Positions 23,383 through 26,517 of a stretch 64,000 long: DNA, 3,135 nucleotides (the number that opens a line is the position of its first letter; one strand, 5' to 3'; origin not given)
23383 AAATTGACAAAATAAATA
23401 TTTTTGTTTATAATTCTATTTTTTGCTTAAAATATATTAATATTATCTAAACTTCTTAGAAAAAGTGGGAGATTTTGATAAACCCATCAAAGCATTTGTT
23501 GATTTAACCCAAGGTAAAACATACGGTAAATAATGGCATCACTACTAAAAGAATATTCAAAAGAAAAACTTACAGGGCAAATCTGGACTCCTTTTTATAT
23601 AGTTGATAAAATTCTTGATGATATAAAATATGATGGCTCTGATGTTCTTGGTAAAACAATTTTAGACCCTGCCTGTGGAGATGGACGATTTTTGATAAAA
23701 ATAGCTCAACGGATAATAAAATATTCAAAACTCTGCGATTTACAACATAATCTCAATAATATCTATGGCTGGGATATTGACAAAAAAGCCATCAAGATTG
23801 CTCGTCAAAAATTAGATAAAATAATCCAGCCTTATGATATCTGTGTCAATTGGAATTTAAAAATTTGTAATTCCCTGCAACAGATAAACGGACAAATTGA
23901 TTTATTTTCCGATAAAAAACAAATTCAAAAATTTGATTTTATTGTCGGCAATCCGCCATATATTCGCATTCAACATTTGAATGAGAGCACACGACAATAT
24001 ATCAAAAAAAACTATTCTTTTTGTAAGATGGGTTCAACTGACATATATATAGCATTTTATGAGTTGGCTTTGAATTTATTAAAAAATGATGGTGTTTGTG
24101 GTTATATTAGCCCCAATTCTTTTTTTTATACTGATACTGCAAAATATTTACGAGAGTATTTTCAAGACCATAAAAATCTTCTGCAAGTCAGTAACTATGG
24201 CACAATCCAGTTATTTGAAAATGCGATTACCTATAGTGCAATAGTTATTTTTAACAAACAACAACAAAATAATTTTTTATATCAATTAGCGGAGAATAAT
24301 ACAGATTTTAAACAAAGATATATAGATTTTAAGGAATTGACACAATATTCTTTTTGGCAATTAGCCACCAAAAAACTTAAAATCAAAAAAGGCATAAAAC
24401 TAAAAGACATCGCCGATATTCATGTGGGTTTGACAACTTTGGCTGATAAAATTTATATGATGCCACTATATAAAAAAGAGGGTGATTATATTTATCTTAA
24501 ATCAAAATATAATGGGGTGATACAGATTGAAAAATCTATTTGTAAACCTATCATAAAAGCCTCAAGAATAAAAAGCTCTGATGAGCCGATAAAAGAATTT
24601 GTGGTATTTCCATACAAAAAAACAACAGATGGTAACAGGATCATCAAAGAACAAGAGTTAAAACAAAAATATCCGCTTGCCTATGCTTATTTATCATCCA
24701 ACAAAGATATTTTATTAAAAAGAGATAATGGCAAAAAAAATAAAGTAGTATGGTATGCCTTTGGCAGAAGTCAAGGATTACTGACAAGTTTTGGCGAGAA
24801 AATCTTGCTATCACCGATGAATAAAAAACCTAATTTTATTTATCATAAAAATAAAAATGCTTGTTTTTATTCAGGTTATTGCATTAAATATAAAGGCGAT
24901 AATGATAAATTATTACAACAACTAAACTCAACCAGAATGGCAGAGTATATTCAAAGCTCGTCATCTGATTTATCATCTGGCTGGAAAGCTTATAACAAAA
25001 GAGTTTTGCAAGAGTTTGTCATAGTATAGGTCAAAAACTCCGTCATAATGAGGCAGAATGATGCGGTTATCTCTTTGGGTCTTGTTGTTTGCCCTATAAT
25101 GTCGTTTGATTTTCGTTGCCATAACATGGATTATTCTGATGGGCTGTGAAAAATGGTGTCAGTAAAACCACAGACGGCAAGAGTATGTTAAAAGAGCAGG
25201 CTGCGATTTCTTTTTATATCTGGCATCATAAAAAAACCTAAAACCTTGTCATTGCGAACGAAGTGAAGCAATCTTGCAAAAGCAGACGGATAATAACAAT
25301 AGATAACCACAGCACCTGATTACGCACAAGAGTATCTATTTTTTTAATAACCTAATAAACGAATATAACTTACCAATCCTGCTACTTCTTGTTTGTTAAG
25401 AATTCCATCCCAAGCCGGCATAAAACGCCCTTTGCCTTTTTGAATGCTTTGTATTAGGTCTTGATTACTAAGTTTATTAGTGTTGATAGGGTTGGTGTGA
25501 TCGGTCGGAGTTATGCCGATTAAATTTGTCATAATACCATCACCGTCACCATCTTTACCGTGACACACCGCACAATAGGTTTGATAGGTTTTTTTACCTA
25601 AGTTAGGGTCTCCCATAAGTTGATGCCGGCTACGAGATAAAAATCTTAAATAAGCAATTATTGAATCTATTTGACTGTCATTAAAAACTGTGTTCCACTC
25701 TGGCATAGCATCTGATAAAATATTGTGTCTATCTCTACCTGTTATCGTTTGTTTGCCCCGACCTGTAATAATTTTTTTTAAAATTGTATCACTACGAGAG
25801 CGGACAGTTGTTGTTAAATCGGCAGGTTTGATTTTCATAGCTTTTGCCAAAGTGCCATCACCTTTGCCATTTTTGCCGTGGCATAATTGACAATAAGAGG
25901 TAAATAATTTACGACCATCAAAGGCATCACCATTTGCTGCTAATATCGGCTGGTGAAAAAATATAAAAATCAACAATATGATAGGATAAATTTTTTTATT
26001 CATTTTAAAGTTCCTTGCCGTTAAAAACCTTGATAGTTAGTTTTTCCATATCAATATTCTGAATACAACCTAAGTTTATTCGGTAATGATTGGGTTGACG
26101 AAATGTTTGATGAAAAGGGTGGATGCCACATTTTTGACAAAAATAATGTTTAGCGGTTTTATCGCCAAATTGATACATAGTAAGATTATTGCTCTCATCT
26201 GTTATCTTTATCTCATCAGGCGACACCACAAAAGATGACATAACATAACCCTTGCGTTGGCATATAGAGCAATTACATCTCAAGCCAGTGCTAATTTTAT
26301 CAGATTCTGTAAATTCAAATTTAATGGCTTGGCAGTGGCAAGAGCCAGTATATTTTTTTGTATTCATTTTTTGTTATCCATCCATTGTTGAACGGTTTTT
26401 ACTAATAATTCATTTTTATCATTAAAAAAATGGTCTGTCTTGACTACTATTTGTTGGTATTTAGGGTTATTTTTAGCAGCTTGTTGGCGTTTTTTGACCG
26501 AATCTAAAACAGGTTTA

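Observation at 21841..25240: Island bounded by a duplicated aroE 3-prime end (integrated-element signature)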

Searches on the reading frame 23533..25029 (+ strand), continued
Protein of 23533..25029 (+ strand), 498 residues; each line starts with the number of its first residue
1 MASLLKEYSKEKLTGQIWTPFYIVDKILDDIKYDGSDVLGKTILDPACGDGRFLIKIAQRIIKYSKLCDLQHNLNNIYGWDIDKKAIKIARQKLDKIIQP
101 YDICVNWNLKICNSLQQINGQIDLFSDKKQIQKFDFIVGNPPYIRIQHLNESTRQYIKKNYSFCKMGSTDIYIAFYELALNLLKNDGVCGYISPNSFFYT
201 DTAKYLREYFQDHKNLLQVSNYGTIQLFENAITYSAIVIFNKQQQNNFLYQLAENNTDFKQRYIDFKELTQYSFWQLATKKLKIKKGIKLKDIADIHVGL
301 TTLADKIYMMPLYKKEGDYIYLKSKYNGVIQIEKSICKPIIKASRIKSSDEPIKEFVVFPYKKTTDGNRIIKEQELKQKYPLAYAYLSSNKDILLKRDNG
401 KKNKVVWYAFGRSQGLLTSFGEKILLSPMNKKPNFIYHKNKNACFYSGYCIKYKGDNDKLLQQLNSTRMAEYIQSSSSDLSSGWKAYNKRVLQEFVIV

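Call 53: find_encoding_contigs(protein=P0168, flank=6000, max_places=3)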
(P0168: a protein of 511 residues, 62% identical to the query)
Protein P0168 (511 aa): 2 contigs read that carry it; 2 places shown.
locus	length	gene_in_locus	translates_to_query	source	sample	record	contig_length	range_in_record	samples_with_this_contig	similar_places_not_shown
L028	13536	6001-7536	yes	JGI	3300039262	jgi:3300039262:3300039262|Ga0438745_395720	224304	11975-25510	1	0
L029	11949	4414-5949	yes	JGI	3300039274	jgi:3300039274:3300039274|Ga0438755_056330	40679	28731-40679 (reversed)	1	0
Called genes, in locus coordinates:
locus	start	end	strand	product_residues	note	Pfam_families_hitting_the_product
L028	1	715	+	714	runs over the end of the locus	PF09371:Tex_N, PF22706:Tex_central_region, PF14639:YqgF, PF16921:Tex_YqgF, PF14635:HHH_7 (weak), PF12836:HHH_3, PF17674:HHH_9, PF00575:S1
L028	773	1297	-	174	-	PF13590:DUF4136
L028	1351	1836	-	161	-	PF01641:SelR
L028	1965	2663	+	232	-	PF21948:LplA-B_cat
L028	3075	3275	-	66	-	PF07311:Dodecin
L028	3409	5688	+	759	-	PF01384:PHO4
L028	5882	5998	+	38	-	-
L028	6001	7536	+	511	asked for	PF02384:N6_Mtase, PF20473:MmeI_Mtase (weak), PF13847:Methyltransf_31 (faint), PF07669:Eco57I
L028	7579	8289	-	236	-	PF03848:TehB (weak), PF13489:Methyltransf_23, PF13847:Methyltransf_31, PF08241:Methyltransf_11, PF08242:Methyltransf_12 (weak), PF13649:Methyltransf_25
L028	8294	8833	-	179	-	PF00719:Pyrophosphatase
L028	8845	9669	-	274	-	PF05552:MS_channel_1st_1 (weak), PF00924:MS_channel_2nd, PF21082:MS_channel_3rd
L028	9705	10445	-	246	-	PF10988:DUF2807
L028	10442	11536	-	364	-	PF09411:PagL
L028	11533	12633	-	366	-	PF09411:PagL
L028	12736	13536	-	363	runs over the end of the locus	PF02812:ELFV_dehydrog_N, PF00208:ELFV_dehydrog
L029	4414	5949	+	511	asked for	PF02384:N6_Mtase, PF20473:MmeI_Mtase (weak), PF13847:Methyltransf_31 (faint), PF07669:Eco57I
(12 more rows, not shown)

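Call 55: search_protein_families(library=ncbifam, proteins=[L019:5207-5995:+, window:23533-25029:+, L023:5361-5996:+], max_evalue=0.01)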
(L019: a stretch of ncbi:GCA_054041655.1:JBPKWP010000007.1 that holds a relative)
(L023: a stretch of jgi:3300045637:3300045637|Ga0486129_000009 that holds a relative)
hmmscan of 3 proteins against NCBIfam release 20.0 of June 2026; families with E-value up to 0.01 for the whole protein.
L019:5207-5995:+ (263 aa): 0 families

window:23533-25029:+ (498 aa): 11 families
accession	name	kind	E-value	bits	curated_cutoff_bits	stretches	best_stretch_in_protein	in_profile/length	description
TIGR02987.1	met_A_Alw26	exception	6.1e-23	81.3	353.5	1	13-276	2-282/523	Alw26I/Eco31I/Esp3I family type II restriction adenine-specific DNA-methyltransferase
NF033452.1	BREX_1_MTaseX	exception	9.9e-17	60.1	500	1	132-257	506-633/1210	BREX-1 system adenine-specific DNA-methyltransferase PglX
NF033455.1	BREX_6_MTaseX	exception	4.1e-13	47.8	900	1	132-264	553-681/1319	BREX-6 system adenine-specific DNA-methyltransferase PglX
NF033451.1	BREX_2_MTaseX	equivalog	1.4e-12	46.2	400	1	131-219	356-447/1185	BREX-2 system adenine-specific DNA-methyltransferase PglX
NF033454.1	BREX_5_MTaseX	exception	9.6e-11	40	900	1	132-244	501-610/1404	BREX-5 system adenine-specific DNA-methyltransferase PglX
TIGR03534.1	RF_mod_PrmC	equivalog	5.1e-08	32.7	199.1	1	23-188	76-214/253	peptide chain release factor N(5)-glutamine methyltransferase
TIGR00536.1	hemK_fam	subfamily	7.1e-06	25.3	115.5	1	76-155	140-204/286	HemK family protein methyltransferase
NF047738.1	antiphage_MADS2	equivalog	0.00049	18.5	720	0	15-64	311-356/654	methylation-associated defense system DNA methyltransferase MAD2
NF011529.0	PRK14968.1-3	equivalog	0.0012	18.3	162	1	74-188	56-151/198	putative methyltransferase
NF001244.0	PRK00216.1-5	equivalog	0.0012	18.1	216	1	39-123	48-120/236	bifunctional demethylmenaquinone methyltransferase/2-methoxy-6-polyprenyl-1,4-benzoquinol methylase UbiE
TIGR03533.1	L3_gln_methyl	equivalog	0.0035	16.7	229.7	1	121-158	178-214/284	50S ribosomal protein L3 N(5)-glutamine methyltransferase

L023:5361-5996:+ (212 aa): 0 families

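Call 59: search_solved_structures(query=L019:5207-5995:+, max_evalue=1)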
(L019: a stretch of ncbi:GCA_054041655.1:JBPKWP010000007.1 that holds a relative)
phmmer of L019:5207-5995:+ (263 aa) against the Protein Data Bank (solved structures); distinct sequences matched with E-value up to 1: 2.
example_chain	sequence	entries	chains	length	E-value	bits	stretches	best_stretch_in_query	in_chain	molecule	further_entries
1qdl_A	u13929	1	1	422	0.4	13.7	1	85-176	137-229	PROTEIN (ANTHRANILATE SYNTHASE (TRPE-SUBUNIT))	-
7oya_G2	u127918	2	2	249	0.93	12.5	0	14-69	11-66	40S ribosomal protein S6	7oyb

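Call 60: search_solved_structures(query=window:23533-25029:+, max_evalue=0.001)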
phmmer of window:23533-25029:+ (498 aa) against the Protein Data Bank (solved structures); distinct sequences matched with E-value up to 0.001: 10.
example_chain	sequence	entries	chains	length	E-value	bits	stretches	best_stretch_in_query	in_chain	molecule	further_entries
7qw5_A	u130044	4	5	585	3.6e-22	82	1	8-256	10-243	Modification methylase BseCI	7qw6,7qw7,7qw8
8cxz_A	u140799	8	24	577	6.8e-19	71.2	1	10-247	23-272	Site-specific DNA-methyltransferase (adenine-specific)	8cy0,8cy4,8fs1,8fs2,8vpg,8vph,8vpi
7lni_A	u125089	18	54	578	6.8e-19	71.2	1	10-247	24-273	Site-specific DNA-methyltransferase (adenine-specific)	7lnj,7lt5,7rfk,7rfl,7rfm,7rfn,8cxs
8c45_A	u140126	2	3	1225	1.9e-09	40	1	132-245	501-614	site-specific DNA-methyltransferase (adenine-specific)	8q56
9ewz_C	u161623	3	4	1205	9.1e-09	37.8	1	131-260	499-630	Adenine-specific methyltransferase BrxX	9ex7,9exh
8zek_A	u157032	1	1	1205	9.2e-09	37.8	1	131-260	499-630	site-specific DNA-methyltransferase (adenine-specific)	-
2ibs_A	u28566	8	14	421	4.9e-06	28.8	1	132-293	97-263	Modification methylase TaqI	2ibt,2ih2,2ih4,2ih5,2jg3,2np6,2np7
1aqj_A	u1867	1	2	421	5e-06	28.7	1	132-293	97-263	ADENINE-N6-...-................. TAQI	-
1aqi_A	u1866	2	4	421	5.1e-06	28.7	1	132-293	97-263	ADENINE-N6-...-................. TAQI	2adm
1g38_A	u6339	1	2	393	1e-05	27.8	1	132-293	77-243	MODIFICATION METHYLASE TAQI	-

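Call 61: find_homologous_proteins(query=L019:5207-5995:+, max_evalue=0.00001)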
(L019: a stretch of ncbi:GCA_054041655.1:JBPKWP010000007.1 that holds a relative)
Query L019:5207-5995:+ (263 aa): 734 proteins with E <= 0.00001 among 1201 candidates; the best 120 are listed.
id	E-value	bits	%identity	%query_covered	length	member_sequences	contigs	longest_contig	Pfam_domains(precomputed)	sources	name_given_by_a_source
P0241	7.3e-168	575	100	100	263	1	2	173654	-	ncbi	-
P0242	9.9e-119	414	69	100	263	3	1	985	-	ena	-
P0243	2.8e-116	406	68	100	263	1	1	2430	-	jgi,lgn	jgi:hypothetical protein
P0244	2.1e-114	400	69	100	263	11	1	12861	-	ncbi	-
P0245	7.9e-114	398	67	100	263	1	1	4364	-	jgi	-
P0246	4.1e-113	395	67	100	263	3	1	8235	-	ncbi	-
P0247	1.2e-112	394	68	100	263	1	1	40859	-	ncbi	-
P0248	2.7e-112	393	67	99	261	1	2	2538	-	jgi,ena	jgi:hypothetical protein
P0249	6.5e-111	388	65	100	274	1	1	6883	-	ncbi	-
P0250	1.0e-110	388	67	99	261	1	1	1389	-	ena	-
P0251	1.2e-110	387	66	100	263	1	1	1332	-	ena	-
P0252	1.4e-110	387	67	100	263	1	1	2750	-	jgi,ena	-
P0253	3.7e-110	386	65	100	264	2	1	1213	-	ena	-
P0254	5.2e-110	385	65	100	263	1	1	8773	-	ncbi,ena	-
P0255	4.3e-109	382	67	100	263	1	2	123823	-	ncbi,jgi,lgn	-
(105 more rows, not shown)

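Call 71: predict_structure(alignment_id=A2)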
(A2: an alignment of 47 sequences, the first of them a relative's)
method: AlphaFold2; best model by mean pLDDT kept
length: 263 residues; sequences in the alignment: 47
mean_pLDDT: 94.7   pTM: 0.91
mean pLDDT of the five models: 94.7, 93.3, 92.2, 91.8, 91.2
residues with pLDDT >= 90: 235; 70-90: 27; 50-70: 1; < 50: 0
segments of 3 or more residues with pLDDT < 50: none
pLDDT, mean of each block of 10 residues (from residue 1): 97 97 89 98 96 91 93 97 96 89 90 95 97 94 95 94 89 97 97 95 96 98 95 96 98 97 76
secondary structure, 60 per line:
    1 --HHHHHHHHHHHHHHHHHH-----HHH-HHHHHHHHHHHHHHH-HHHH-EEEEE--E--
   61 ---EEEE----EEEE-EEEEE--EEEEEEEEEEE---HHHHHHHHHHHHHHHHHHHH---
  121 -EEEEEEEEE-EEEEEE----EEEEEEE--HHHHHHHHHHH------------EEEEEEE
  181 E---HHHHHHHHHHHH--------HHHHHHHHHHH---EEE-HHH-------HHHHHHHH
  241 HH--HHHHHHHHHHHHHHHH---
elements in order: H3-20 H30-44 H46-49 E51-55 E64-67 E72-75 E77-81 E84-94 H98-117 E122-130 E132-137 E142-148 H151-161 E174-181 H185-196 H205-215 E219-221 H233-242 H245-260

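Call 76: fold_search(model_id=the predicted structure, library=pdb)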
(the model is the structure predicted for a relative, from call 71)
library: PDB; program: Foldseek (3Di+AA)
matches with E <= 10: 313; with E <= 0.001: 0
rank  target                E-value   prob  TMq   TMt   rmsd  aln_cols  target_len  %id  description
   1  1y88                  2.4e-03  0.89  0.26  0.35  19.6       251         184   12  Crystal Structure of Protein of Unknown Function AF1548 (released 2004-12-21)
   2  7edb_A                7.4e-03  0.75  0.25  0.21  16.8       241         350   13  EcoT38I restriction endonuclease complexed with DNA (released 2022-03-16)
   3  2p14                  1.4e-02  0.87  0.31  0.41  14.9       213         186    8  Crystal structure of small subunit (R.BspD6I2) of the heterodimeric restriction endonuclease R.BspD6I (released 2008-03-11)
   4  9c1m_G                2.7e-02  0.18  0.19  0.13  22.1       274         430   13  HerA-DUF assembly 1 (released 2025-06-04)
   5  9ibq_A                1.2e-01  0.92  0.31  0.28   3.7       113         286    8  Structure of BstEII with DNA substrate (released 2026-03-04)
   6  6mag_A                1.6e-01  0.18  0.18  0.17  16.9       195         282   11  native BbvCI B2 dimer in space group C222 (released 2018-11-14)
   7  6xl1_A                2.2e-01  0.38  0.24  0.19   7.3       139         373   14  crystal structure of cA4-activated Card1(D294N) (released 2020-12-30)
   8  8ibw_C                3.6e-01  0.18  0.22  0.08   6.7       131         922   11  Structure of R2 with 3'UTR and DNA in binding state (released 2023-09-20)
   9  8q41_B                3.8e-01  0.25  0.21  0.15   5.8       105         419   13  Crystal structure of Can2 (E341A) bound to cA4 and TTTAAA ssDNA (released 2023-11-22)
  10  9o19_G                3.8e-01  0.05  0.18  0.17  24.3       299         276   10  Pseudomonas aeruginosa ATPase State1 (released 2025-12-10)
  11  8q43_A                5.4e-01  0.20  0.23  0.16   8.3       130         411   11  Crystal structure of cA4-bound Can2 (E341A) in complex with oligo-C DNA (released 2023-11-22)
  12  9bk7                  5.7e-01  0.16  0.19  0.39  12.7       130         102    8  Structure of SHRT_binder (released 2024-10-09)
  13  6ohs_A                6.1e-01  0.10  0.16  0.09  10.4       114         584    9  Structure of compound 3 (ML299) bound human Phospholipase D2 catalytic domain (released 2020-02-19)
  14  7ag7_E                6.1e-01  0.06  0.20  0.18  18.9       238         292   12  Crystal structure of SFP aldolase YihT from Salmonella enterica in complex with sulfate bound at the active site (released 2021-04-14)
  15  7ag7_F                6.4e-01  0.06  0.20  0.19  19.0       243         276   11  Crystal structure of SFP aldolase YihT from Salmonella enterica in complex with sulfate bound at the active site (released 2021-04-14)
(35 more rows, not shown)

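Call 85: find_related_loci(query=A4, collection=viral_contigs, flank=5000)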
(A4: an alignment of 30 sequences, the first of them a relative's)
Query A4 (498 aa) in viral_contigs; peptide patterns used: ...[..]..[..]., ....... (x = any residue, [..] = any of these).
71 stretches matched a pattern; 50 encode a relative of the query (tblastn E <= 1e-3); 50 distinct loci.
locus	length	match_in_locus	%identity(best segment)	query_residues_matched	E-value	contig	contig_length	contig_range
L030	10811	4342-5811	43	9-493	3e-111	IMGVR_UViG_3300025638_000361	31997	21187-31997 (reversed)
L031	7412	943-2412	42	9-493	2e-110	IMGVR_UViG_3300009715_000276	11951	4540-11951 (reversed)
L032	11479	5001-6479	30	15-497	2e-64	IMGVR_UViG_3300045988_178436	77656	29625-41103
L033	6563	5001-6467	31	15-497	7e-63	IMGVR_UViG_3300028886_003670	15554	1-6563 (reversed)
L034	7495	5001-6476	30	10-497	2e-54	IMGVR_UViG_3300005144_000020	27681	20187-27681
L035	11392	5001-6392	30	9-496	2e-50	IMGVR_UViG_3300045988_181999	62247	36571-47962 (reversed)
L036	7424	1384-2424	32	109-497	7e-47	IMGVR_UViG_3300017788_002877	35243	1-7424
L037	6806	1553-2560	31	116-492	3e-45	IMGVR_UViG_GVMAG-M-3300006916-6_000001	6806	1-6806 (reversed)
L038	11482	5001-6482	26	13-497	3e-44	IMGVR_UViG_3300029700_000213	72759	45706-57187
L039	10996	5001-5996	35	116-484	1e-43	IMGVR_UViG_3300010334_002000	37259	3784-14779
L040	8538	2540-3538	30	125-498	1e-42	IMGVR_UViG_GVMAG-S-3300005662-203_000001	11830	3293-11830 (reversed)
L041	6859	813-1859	30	115-498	4e-41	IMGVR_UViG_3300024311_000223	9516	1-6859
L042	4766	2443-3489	30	115-498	2e-40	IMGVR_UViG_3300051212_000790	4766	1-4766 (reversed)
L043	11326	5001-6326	27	9-464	2e-40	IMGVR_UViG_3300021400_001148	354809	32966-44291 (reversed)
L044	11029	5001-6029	30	113-497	2e-40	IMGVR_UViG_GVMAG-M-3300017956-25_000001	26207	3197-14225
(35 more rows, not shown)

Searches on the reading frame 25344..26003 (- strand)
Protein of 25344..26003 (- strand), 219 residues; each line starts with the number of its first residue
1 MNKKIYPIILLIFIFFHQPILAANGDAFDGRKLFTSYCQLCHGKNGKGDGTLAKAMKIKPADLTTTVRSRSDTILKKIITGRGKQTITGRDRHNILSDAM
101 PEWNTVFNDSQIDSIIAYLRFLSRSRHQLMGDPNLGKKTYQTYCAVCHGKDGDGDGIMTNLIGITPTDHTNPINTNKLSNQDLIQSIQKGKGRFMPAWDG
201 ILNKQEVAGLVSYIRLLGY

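Call 7: search_protein_families(library=pfam, proteins=[window:25344-26003:-], max_evalue=0.01)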
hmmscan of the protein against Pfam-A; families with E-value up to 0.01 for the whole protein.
window:25344-26003:- (219 aa): 2 families
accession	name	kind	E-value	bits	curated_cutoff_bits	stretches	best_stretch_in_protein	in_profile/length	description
PF13442.11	Cytochrome_CBB3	-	2.4e-25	89.1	27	2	134-214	4-68/68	Cytochrome C oxidase, cbb3-type, subunit III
PF00034.26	Cytochrom_C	-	2.4e-21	77.3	21.3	2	136-215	4-87/90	Cytochrome c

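Call 16: find_encoding_contigs(protein=window:25344-26003:-, flank=10000, max_places=10)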
Protein window:25344-26003:- (219 aa): 2 contigs read that carry it; 1 place shown.
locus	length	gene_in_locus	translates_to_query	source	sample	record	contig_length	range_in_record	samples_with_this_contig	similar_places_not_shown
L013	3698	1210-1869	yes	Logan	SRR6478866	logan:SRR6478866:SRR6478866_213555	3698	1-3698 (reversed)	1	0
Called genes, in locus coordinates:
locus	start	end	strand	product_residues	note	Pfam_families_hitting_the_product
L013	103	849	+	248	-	PF12048:DUF3530, PF12146:Hydrolase_4 (faint), PF12695:Abhydrolase_5 (weak), PF12048:DUF3530 (weak)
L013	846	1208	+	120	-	PF04828:GFA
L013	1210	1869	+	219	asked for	PF00034:Cytochrom_C, PF13442:Cytochrome_CBB3, PF00034:Cytochrom_C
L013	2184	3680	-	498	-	PF02384:N6_Mtase, PF01170:UPF0020 (faint), PF13847:Methyltransf_31 (weak), PF20473:MmeI_Mtase (weak), PF07669:Eco57I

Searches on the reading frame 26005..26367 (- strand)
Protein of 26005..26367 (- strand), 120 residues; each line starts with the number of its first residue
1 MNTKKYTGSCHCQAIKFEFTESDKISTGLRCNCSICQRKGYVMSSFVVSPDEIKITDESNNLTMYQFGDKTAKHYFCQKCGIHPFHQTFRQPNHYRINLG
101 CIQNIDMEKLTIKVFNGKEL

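Call 7: search_protein_families(library=pfam, proteins=[window:26005-26367:-], max_evalue=0.01)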
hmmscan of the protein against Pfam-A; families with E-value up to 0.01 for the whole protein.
window:26005-26367:- (120 aa): 1 family
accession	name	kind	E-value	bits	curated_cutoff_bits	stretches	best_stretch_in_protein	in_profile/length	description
PF04828.22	GFA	-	2.2e-16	60.4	24.3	1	6-110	2-107/115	Glutathione-dependent formaldehyde-activating enzyme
